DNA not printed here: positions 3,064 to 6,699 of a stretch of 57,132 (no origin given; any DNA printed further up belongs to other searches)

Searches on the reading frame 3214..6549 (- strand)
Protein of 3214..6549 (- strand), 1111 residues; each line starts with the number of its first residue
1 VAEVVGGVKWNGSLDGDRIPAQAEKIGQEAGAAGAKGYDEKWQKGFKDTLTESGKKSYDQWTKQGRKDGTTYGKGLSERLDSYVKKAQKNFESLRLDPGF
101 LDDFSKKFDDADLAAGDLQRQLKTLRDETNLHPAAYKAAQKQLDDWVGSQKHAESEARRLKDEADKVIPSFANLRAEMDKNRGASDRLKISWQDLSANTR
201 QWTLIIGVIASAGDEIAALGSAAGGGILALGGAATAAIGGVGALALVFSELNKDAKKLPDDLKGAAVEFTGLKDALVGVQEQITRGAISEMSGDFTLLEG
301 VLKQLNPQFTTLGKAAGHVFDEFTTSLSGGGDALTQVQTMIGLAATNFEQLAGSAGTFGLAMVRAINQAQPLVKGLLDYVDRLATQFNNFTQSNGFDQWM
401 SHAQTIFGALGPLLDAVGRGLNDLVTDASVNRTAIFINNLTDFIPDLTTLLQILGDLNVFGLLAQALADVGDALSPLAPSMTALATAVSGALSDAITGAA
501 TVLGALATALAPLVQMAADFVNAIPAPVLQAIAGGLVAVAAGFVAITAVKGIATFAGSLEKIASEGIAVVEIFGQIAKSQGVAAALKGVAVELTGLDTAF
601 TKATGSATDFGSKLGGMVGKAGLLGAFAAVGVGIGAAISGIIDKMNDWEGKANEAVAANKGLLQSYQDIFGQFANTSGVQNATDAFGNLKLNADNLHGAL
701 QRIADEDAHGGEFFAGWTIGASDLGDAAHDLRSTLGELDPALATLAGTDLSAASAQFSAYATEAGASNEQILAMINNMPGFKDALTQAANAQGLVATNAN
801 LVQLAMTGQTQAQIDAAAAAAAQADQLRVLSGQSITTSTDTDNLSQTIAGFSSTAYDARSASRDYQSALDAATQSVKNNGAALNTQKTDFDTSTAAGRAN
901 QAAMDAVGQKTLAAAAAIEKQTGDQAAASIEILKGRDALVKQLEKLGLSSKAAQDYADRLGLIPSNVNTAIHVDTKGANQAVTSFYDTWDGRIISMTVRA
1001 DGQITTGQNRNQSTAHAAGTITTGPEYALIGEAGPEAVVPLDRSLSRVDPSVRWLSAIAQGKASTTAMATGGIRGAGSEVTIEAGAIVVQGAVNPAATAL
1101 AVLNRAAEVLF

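Call 12: search_protein_families(library=pfam, proteins=[window:3214-6549:-], max_evalue=0.01)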
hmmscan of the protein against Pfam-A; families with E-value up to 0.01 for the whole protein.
window:3214-6549:- (1111 aa): 0 families

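Call 13: search_protein_families(library=phrogs, proteins=[window:3214-6549:-], max_evalue=0.001)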
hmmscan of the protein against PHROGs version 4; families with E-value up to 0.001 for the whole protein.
window:3214-6549:- (1111 aa): 6 families
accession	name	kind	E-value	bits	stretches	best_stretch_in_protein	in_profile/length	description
phrog_305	-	tail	3e-25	90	1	134-688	94-663/1001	tail length tape measure protein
phrog_58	-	tail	1.6e-11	44.3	1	104-557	188-668/1544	tail length tape measure protein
phrog_13339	-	tail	1.1e-10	40.4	1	526-975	389-814/2156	tail length tape measure protein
phrog_1204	-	tail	7.2e-08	31.7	1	332-666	365-653/1483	tail protein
phrog_37657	-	unknown function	1e-06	28.4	1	199-438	269-519/617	-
phrog_10780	-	tail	0.00015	20.6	0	152-308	405-569/1694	tail length tape measure protein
